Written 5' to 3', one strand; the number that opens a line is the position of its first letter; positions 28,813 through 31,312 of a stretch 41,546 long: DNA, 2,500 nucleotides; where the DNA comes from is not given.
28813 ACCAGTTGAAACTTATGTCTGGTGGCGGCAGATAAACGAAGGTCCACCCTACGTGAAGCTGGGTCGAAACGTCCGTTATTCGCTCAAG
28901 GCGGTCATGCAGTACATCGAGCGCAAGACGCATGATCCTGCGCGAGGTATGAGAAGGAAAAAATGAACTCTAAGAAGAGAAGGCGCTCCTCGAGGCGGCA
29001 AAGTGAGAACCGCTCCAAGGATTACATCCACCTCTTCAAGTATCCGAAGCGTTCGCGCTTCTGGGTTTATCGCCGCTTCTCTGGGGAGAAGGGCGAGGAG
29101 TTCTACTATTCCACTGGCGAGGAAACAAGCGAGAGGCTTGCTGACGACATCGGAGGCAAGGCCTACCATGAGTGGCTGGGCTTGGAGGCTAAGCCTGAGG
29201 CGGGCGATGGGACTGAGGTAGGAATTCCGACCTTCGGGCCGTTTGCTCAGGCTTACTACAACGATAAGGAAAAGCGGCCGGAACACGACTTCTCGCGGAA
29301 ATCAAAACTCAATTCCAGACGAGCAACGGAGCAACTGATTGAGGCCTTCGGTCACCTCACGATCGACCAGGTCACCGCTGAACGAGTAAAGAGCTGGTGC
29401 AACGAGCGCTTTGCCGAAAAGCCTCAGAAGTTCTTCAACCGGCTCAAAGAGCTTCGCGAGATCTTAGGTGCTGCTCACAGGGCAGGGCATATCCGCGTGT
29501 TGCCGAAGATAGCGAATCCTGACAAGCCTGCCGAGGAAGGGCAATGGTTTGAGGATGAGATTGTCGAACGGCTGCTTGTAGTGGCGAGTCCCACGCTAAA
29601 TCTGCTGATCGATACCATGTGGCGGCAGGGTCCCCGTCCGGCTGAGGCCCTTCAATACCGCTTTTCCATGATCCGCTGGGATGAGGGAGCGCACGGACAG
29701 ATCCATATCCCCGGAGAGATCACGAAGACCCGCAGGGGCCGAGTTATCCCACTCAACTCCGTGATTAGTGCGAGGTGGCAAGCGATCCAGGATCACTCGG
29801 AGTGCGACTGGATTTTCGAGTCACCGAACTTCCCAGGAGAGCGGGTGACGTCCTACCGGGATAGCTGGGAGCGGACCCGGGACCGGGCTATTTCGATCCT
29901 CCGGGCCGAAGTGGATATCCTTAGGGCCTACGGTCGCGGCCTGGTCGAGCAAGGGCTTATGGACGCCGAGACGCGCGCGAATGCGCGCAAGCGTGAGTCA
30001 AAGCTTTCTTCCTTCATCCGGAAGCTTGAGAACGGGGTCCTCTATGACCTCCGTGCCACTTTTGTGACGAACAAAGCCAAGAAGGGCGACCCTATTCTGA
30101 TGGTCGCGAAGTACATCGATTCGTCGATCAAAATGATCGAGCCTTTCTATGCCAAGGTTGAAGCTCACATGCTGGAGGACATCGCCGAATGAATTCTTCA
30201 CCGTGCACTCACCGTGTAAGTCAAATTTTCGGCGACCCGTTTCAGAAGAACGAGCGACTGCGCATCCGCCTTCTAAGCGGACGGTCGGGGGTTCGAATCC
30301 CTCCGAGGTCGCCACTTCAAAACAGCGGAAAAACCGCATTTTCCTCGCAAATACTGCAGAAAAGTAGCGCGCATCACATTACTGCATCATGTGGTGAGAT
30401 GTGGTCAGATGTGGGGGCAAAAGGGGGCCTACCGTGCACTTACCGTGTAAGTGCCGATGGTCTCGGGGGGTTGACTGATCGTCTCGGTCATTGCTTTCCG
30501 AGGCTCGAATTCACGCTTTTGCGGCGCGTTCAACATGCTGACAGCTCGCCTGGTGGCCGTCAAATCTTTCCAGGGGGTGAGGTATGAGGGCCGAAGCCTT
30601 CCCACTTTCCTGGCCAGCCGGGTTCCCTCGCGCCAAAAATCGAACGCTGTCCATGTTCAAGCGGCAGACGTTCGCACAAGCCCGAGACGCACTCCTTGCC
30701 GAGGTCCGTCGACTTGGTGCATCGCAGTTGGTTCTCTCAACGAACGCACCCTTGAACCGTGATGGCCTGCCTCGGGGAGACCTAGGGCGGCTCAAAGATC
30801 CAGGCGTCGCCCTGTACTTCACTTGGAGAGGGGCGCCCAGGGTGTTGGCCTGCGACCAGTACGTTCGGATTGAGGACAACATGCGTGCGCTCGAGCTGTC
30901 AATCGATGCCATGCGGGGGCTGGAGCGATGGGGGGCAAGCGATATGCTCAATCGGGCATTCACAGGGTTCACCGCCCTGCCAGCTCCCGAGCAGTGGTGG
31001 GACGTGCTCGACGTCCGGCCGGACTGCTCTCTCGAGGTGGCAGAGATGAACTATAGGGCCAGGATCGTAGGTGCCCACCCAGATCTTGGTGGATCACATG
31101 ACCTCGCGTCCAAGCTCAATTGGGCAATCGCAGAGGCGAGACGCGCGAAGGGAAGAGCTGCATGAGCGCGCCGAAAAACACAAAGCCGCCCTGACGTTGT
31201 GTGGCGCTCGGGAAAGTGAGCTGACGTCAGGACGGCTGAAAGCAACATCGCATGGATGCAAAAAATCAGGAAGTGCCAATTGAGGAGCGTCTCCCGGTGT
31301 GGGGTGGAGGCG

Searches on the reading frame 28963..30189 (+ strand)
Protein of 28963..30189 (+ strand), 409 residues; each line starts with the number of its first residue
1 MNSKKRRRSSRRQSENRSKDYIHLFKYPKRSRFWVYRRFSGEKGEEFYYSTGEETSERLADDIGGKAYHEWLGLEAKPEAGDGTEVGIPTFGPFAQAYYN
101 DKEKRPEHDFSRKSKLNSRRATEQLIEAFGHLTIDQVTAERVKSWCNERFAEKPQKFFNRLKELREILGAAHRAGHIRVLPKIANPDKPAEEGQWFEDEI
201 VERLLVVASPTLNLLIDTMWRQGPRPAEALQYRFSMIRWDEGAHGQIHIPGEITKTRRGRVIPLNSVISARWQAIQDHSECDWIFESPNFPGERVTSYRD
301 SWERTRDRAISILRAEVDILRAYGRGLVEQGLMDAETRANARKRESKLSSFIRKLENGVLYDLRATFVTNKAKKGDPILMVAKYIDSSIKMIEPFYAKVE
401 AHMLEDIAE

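Call 12: search_protein_families(library=phrogs, proteins=[window:28963-30189:+], max_evalue=0.00001)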
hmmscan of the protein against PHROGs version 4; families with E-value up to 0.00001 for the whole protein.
window:28963-30189:+ (409 aa): 2 families
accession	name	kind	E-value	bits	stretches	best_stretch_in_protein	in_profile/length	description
phrog_1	-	integration and excision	2.5e-23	84.2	1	16-379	100-414/611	integrase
phrog_216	-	integration and excision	5.9e-07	29.9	1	207-408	71-233/301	integrase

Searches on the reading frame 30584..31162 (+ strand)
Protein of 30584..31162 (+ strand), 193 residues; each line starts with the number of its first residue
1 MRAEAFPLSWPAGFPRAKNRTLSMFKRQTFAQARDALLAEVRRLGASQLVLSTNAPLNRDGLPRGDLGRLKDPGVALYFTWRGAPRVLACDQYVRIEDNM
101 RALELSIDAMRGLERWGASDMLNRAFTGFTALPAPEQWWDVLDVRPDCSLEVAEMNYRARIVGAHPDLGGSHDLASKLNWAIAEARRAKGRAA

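Call 12: search_protein_families(library=phrogs, proteins=[window:30584-31162:+], max_evalue=0.00001)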
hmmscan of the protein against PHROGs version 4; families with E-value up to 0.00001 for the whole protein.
window:30584-31162:+ (193 aa): 1 family
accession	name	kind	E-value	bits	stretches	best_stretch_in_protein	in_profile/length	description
phrog_9210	-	unknown function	3.7e-44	151.8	1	3-188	5-202/204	-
